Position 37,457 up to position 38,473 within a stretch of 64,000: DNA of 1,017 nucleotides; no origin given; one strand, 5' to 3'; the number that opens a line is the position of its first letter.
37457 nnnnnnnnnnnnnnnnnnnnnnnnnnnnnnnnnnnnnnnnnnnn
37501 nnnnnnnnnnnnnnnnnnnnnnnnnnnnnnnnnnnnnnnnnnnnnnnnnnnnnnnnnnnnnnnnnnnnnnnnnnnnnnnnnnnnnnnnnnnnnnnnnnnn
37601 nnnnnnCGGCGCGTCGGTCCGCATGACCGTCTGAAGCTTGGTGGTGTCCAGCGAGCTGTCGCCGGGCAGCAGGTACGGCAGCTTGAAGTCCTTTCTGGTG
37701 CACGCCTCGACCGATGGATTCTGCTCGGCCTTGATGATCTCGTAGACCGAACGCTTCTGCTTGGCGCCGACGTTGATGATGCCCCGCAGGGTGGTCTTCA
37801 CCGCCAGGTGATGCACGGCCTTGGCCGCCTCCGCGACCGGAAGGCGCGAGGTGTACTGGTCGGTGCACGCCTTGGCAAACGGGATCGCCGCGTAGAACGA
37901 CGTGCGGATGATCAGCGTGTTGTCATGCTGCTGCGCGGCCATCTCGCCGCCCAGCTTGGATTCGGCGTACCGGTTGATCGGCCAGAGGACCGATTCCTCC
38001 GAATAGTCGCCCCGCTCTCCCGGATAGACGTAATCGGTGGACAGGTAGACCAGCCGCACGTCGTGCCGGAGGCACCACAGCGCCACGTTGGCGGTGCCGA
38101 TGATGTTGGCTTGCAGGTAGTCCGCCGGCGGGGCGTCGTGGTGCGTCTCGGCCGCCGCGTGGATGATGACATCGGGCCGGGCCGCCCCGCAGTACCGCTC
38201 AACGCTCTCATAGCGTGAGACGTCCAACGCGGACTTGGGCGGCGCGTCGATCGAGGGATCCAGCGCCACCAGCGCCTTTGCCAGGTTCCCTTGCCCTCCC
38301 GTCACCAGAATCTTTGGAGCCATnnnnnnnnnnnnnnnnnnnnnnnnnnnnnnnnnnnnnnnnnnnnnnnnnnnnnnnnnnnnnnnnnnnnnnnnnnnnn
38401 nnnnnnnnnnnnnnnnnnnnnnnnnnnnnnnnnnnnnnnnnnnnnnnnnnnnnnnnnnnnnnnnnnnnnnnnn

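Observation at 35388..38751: dTDP branched-chain 6-deoxyhexose pathway with an RmlD::C-methyltransferase gene fusion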

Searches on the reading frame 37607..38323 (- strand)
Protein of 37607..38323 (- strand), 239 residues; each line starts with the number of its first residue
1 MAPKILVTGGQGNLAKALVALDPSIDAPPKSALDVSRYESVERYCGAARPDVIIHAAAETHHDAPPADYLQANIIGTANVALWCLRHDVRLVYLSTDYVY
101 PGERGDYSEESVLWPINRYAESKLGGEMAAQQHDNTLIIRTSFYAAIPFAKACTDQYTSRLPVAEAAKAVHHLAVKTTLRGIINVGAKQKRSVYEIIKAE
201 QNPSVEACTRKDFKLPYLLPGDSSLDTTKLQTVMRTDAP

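Call 56: search_solved_structures(query=window:37616-38323:-, max_evalue=0.000001, show_alignments=5)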
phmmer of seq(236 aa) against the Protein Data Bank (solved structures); distinct sequences matched with E-value up to 0.000001: 15.
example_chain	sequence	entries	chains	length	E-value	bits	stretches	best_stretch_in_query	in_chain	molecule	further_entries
3sc6_A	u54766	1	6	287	2.8e-16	63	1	2-144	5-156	dTDP-4-dehydrorhamnose reductase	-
2ggs_A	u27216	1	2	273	1.7e-14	57.2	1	32-143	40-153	273aa long hypothetical dTDP-4-dehydrorhamnose reductase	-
5u9c_A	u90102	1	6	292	4.2e-12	49.3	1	2-143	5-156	dTDP-4-dehydrorhamnose Reductase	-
8ctr_A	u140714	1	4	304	8.4e-11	45.1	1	34-147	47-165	dTDP-4-dehydrorhamnose reductase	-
4wpg_A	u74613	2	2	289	9.2e-11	44.9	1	4-143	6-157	dTDP-4-dehydrorhamnose reductase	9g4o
8g22_A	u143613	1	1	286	1e-10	44.8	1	5-143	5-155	dTDP-4-dehydrorhamnose reductase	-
2ydx_A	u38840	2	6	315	9.7e-10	41.6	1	45-134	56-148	METHIONINE ADENOSYLTRANSFERASE 2 SUBUNIT BETA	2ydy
4ndn_E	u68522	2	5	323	1.1e-09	41.5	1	45-134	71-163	Methionine adenosyltransferase 2 subunit beta | Isoform 2 of Methionine adenosyltransferase 2 subunit beta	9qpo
4ktt_E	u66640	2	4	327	1.1e-09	41.4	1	45-134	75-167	Methionine adenosyltransferase 2 subunit beta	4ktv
30gd_E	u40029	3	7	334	1.2e-09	41.4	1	45-134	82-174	Isoform 1 of Methionine adenosyltransferase 2 subunit beta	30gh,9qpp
1kbz_A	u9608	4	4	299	1.4e-09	41.1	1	34-145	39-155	dTDP-glucose oxidoreductase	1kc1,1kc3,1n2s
9gpi_D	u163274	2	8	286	3.3e-09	39.9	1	4-145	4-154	dTDP-4-dehydrorhamnose reductase, putative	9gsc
1vl0_A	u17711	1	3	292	4.4e-09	39.4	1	4-143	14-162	DTDP-4-dehydrorhamnose reductase, rfbD ortholog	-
8shh_A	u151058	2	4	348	2.8e-08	36.8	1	50-136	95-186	dTDP-glucose 4,6-dehydratase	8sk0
2hun_A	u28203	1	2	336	6.2e-08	35.7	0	34-131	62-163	336aa long hypothetical dTDP-glucose 4,6-dehydratase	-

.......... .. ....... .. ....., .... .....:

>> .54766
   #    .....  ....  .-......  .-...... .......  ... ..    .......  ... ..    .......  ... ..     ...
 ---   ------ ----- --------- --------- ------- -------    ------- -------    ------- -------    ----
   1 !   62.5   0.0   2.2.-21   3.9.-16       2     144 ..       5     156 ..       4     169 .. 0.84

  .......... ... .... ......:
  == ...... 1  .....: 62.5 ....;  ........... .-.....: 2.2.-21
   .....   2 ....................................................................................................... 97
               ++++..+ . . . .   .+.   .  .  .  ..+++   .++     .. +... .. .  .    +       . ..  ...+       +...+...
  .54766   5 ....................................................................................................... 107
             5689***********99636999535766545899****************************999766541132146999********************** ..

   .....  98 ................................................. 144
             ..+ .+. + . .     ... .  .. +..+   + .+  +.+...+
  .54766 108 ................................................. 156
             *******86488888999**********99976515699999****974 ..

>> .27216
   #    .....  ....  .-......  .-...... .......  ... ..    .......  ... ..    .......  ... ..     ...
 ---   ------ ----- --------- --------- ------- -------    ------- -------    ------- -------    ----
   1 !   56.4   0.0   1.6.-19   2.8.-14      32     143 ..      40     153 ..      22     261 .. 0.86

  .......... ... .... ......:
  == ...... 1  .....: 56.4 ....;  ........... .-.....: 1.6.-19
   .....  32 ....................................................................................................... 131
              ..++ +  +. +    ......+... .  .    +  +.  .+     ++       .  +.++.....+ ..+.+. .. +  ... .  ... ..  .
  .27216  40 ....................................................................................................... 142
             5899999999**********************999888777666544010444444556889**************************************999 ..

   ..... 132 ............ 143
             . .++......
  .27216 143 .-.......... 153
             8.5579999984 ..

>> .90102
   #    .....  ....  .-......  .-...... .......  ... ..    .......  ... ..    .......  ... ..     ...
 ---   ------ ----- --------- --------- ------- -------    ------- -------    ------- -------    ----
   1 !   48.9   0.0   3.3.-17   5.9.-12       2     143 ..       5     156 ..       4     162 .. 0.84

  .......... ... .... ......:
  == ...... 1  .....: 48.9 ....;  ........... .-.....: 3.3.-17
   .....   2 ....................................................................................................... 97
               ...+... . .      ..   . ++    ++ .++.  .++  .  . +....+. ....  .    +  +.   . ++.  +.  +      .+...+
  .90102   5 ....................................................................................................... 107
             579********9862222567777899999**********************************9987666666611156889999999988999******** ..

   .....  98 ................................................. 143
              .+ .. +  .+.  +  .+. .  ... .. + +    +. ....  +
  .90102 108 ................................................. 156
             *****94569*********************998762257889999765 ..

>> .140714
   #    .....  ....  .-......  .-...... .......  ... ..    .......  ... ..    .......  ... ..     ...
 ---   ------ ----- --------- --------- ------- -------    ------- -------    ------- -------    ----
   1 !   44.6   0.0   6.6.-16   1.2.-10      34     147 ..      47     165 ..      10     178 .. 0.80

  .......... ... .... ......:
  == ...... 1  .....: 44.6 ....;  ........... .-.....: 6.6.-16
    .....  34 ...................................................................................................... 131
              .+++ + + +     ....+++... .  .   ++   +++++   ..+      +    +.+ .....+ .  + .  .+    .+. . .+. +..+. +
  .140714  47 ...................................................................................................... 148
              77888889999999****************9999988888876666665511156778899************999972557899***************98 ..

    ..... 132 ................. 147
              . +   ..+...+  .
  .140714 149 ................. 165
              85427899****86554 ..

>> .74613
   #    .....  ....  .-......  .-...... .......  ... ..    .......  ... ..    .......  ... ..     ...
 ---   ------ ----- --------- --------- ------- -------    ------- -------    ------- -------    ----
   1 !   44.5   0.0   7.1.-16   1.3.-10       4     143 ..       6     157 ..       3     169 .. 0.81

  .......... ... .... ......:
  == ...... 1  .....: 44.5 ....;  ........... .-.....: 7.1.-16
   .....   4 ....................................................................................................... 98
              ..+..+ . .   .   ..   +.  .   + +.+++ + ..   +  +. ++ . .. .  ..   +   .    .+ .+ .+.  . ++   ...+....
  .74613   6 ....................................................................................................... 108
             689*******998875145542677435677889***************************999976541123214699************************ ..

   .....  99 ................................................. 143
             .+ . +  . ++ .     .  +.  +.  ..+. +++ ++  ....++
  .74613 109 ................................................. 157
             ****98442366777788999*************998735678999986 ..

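Call 63: search_protein_representatives(protein=window:37607-38323:-)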
Query: 239 residues. Proteins with E-value up to 0.001 (for the whole library): 16016; up to 1e-10: 1716; up to 1e-30: 44. The best 150 are listed.
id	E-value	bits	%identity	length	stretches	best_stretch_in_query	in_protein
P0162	3.7e-83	294.9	58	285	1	2-230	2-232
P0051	3.5e-75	268.8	56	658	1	4-235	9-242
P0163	2.9e-58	213.4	50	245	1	4-234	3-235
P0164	2.9e-47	177.5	44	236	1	4-233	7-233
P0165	2.8e-46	174.3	45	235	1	4-233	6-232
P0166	4.3e-45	170.4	50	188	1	52-231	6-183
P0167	4.5e-44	167.0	42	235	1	4-233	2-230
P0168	5.8e-40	153.6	45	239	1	4-232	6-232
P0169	6.0e-40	153.6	43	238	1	4-235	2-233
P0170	9.4e-40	152.9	40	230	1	5-232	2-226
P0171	1.9e-37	145.4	41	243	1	4-234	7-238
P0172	3.6e-37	144.5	45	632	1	4-200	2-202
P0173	1.7e-36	142.3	41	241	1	2-211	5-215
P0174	2.4e-36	141.8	48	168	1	4-159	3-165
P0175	1.4e-35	139.3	41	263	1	4-234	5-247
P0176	4.8e-35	137.5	39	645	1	4-231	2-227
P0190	1.3e-32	129.6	38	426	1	4-229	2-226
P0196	1.1e-31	126.6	38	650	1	4-229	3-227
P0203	8.2e-31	123.7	42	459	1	4-198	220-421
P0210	5.4e-30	121.0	37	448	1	4-226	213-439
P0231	8.7e-28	113.8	37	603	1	4-228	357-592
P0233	1.3e-27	113.2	36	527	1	4-230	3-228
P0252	1.4e-26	109.9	37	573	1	4-235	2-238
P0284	2.8e-24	102.3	35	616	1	4-237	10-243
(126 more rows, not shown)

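Call 64: search_protein_families(library=pfam, proteins=[P0172, P0176, P0196, P0284, P0252, P0233, P0231, P0203, P0210, P0190], max_evalue=0.00001)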
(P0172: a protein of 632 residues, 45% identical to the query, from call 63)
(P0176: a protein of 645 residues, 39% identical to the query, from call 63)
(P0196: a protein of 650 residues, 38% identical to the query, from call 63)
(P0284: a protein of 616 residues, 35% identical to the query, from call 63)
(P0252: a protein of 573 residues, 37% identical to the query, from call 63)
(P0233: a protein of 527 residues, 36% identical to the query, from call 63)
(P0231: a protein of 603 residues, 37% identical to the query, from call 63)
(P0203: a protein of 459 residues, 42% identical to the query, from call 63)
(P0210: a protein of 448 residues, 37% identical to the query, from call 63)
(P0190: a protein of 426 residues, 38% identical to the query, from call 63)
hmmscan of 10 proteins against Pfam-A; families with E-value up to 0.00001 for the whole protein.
P0172 (632 aa): 10 families
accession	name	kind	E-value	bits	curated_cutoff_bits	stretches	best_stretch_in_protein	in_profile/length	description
PF04321.23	RmlD_sub_bind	-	6.9e-33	114.4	27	1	1-157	1-159/287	RmlD substrate binding domain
PF08484.17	Methyltransf_14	-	1.6e-27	96.7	23.5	1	477-625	1-152/160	C-methyltransferase C-terminal domain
PF01370.27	Epimerase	-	8.5e-18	65.1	20.9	1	3-131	1-150/240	NAD dependent epimerase/dehydratase family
PF08421.16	Methyltransf_13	-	6.5e-14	52.3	31.3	1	239-301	1-62/62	Putative zinc binding domain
PF02719.21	Polysacc_synt_2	-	7.5e-13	48.7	20.2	1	35-102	62-130/293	Polysaccharide biosynthesis protein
PF16363.11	GDP_Man_Dehyd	-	9.5e-09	35.6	27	1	33-133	58-163/332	GDP-mannose 4,6 dehydratase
PF08242.18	Methyltransf_12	-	2.2e-08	35.1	30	1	338-427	1-98/98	Methyltransferase domain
PF01073.25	3Beta_HSD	-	4.5e-08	32.9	22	0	34-136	52-159/280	3-beta hydroxysteroid dehydrogenase/isomerase family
PF13489.12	Methyltransf_23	-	6.8e-08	32.8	27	1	337-469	26-160/164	Methyltransferase domain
PF07993.18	NAD_binding_4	-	1.5e-07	31.3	20.1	1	43-113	81-150/258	Male sterility protein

P0176 (645 aa): 9 families
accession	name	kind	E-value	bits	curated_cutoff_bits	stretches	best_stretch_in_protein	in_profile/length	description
PF08484.17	Methyltransf_14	-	2.7e-42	144.7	23.5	1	485-640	2-160/160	C-methyltransferase C-terminal domain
PF04321.23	RmlD_sub_bind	-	1.9e-35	122.8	27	1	1-143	1-149/287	RmlD substrate binding domain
PF01370.27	Epimerase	-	7.1e-16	58.8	20.9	1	3-132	1-154/240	NAD dependent epimerase/dehydratase family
PF08421.16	Methyltransf_13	-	1.6e-14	54.3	31.3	1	242-303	1-62/62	Putative zinc binding domain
PF02719.21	Polysacc_synt_2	-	8.6e-11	42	20.2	1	30-98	60-129/293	Polysaccharide biosynthesis protein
PF13489.12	Methyltransf_23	-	1.4e-10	41.6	27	1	332-477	21-161/164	Methyltransferase domain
PF16363.11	GDP_Man_Dehyd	-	3.1e-09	37.2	27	1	31-136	59-169/332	GDP-mannose 4,6 dehydratase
PF07993.18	NAD_binding_4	-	1.2e-06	28.4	20.1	0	49-135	90-192/258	Male sterility protein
PF08242.18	Methyltransf_12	-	1.3e-06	29.4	30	1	338-434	1-98/98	Methyltransferase domain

P0196 (650 aa): 10 families
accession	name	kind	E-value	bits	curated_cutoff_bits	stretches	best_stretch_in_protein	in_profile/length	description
PF08484.17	Methyltransf_14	-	2.1e-43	148.3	23.5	1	488-644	2-160/160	C-methyltransferase C-terminal domain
PF04321.23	RmlD_sub_bind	-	6e-31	108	27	1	3-169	2-176/287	RmlD substrate binding domain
PF08421.16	Methyltransf_13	-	2.2e-17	63.4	31.3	1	244-305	1-62/62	Putative zinc binding domain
PF01370.27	Epimerase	-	9.5e-12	45.3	20.9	1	4-135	1-156/240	NAD dependent epimerase/dehydratase family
PF13489.12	Methyltransf_23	-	9.4e-10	38.9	27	1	338-461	22-142/164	Methyltransferase domain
PF08242.18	Methyltransf_12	-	1.6e-09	38.8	30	1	344-437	2-98/98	Methyltransferase domain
PF08241.18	Methyltransf_11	-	9.5e-08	33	21.2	1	344-439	2-95/95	Methyltransferase domain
PF02719.21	Polysacc_synt_2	-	1.9e-07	31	20.2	1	37-100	66-130/293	Polysaccharide biosynthesis protein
PF16363.11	GDP_Man_Dehyd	-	2.2e-06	27.8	27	1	37-138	64-170/332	GDP-mannose 4,6 dehydratase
PF13649.12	Methyltransf_25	-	3.6e-06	28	27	1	342-435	1-97/97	Methyltransferase domain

P0284 (616 aa): 7 families
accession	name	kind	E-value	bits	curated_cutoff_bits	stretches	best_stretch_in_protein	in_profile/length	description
PF01041.23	DegT_DnrJ_EryC1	-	1.2e-88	298.2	19.8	1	261-610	6-359/360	DegT/DnrJ/EryC1/StrS aminotransferase family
PF04321.23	RmlD_sub_bind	-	6.1e-25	88.3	27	1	10-154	2-149/287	RmlD substrate binding domain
PF01370.27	Epimerase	-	1e-13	51.7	20.9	1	13-147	3-158/240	NAD dependent epimerase/dehydratase family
PF16363.11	GDP_Man_Dehyd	-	4.4e-11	43.3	27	1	40-160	58-181/332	GDP-mannose 4,6 dehydratase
PF00266.25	Aminotran_5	-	4e-10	39.7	21.5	1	262-413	27-189/371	Aminotransferase class-V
PF00155.27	Aminotran_1_2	-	1.3e-08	34.8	19.7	1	276-397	40-183/361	Aminotransferase class I and II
PF02719.21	Polysacc_synt_2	-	1.1e-06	28.5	20.2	0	41-108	61-128/293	Polysaccharide biosynthesis protein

P0252 (573 aa): 4 families
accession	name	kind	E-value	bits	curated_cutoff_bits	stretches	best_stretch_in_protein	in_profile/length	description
PF04321.23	RmlD_sub_bind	-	1.2e-23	84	27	1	1-149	1-149/287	RmlD substrate binding domain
PF01370.27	Epimerase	-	6.8e-13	49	20.9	1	3-138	1-154/240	NAD dependent epimerase/dehydratase family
PF16363.11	GDP_Man_Dehyd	-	1.8e-09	38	27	1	33-185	58-208/332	GDP-mannose 4,6 dehydratase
PF02719.21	Polysacc_synt_2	-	2e-07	30.9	20.2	1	19-103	47-130/293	Polysaccharide biosynthesis protein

P0233 (527 aa): 5 families
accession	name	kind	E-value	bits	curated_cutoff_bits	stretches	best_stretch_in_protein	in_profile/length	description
PF04321.23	RmlD_sub_bind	-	7.2e-29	101.2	27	1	3-147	2-149/287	RmlD substrate binding domain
PF01370.27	Epimerase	-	2.3e-13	50.6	20.9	1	4-142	1-160/240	NAD dependent epimerase/dehydratase family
PF16363.11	GDP_Man_Dehyd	-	6e-09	36.2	27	1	34-162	59-190/332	GDP-mannose 4,6 dehydratase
PF02719.21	Polysacc_synt_2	-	1.2e-08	35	20.2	1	15-108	41-136/293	Polysaccharide biosynthesis protein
PF00535.33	Glycos_transf_2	-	7e-07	29.8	23.3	1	243-352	2-116/168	Glycosyl transferase family 2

P0231 (603 aa): 6 families
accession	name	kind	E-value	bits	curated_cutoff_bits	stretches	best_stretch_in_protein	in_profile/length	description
PF04321.23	RmlD_sub_bind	-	1.4e-31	110.1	27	1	357-506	2-150/287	RmlD substrate binding domain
PF01408.29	GFO_IDH_MocA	-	1.5e-26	93.9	24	1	7-125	1-119/120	Oxidoreductase family, NAD-binding Rossmann fold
PF01370.27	Epimerase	-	1.3e-18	67.7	20.9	1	358-493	1-153/240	NAD dependent epimerase/dehydratase family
PF22725.1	GFO_IDH_MocA_C3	-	3.3e-18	66.3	27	1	135-250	2-123/124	GFO/IDH/MocA C-terminal domain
PF16363.11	GDP_Man_Dehyd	-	1.7e-15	57.7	27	1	387-493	58-164/332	GDP-mannose 4,6 dehydratase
PF02719.21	Polysacc_synt_2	-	2.3e-10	40.6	20.2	1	389-462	62-131/293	Polysaccharide biosynthesis protein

P0203 (459 aa): 4 families
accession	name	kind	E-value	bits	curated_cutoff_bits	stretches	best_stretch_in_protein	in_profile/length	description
PF00908.23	dTDP_sugar_isom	-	2.6e-38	131.8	27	1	10-186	3-163/168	dTDP-4-dehydrorhamnose 3,5-epimerase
PF04321.23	RmlD_sub_bind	-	2.5e-31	109.2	27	1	220-437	2-241/287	RmlD substrate binding domain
PF01370.27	Epimerase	-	3.7e-11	43.4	20.9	1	221-351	1-156/240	NAD dependent epimerase/dehydratase family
PF02719.21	Polysacc_synt_2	-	8.8e-07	28.8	20.2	0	250-347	62-148/293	Polysaccharide biosynthesis protein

P0210 (448 aa): 6 families
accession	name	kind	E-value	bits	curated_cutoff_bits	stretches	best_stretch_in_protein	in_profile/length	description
PF00908.23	dTDP_sugar_isom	-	1.7e-38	132.4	27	1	11-193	4-166/168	dTDP-4-dehydrorhamnose 3,5-epimerase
PF04321.23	RmlD_sub_bind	-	1.1e-33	117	27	1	213-383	2-177/287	RmlD substrate binding domain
PF01370.27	Epimerase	-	1.7e-14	54.3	20.9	1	214-348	1-156/240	NAD dependent epimerase/dehydratase family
PF02719.21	Polysacc_synt_2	-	9.7e-12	45.1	20.2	1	244-314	63-131/293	Polysaccharide biosynthesis protein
PF16363.11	GDP_Man_Dehyd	-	7.6e-10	39.2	27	1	243-353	60-172/332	GDP-mannose 4,6 dehydratase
PF07993.18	NAD_binding_4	-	2.1e-06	27.5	20.1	0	255-325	82-168/258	Male sterility protein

P0190 (426 aa): 5 families
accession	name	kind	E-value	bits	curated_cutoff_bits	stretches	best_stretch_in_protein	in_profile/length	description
PF04321.23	RmlD_sub_bind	-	4.5e-35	121.6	27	1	1-169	1-177/287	RmlD substrate binding domain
PF01370.27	Epimerase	-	1.7e-16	60.8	20.9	1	4-129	2-151/240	NAD dependent epimerase/dehydratase family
PF08421.16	Methyltransf_13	-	2.1e-14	53.9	31.3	1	243-304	1-62/62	Putative zinc binding domain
PF02719.21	Polysacc_synt_2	-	8.9e-11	41.9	20.2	1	31-98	61-129/293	Polysaccharide biosynthesis protein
PF16363.11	GDP_Man_Dehyd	-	3.7e-10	40.2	27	1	29-134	57-167/332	GDP-mannose 4,6 dehydratase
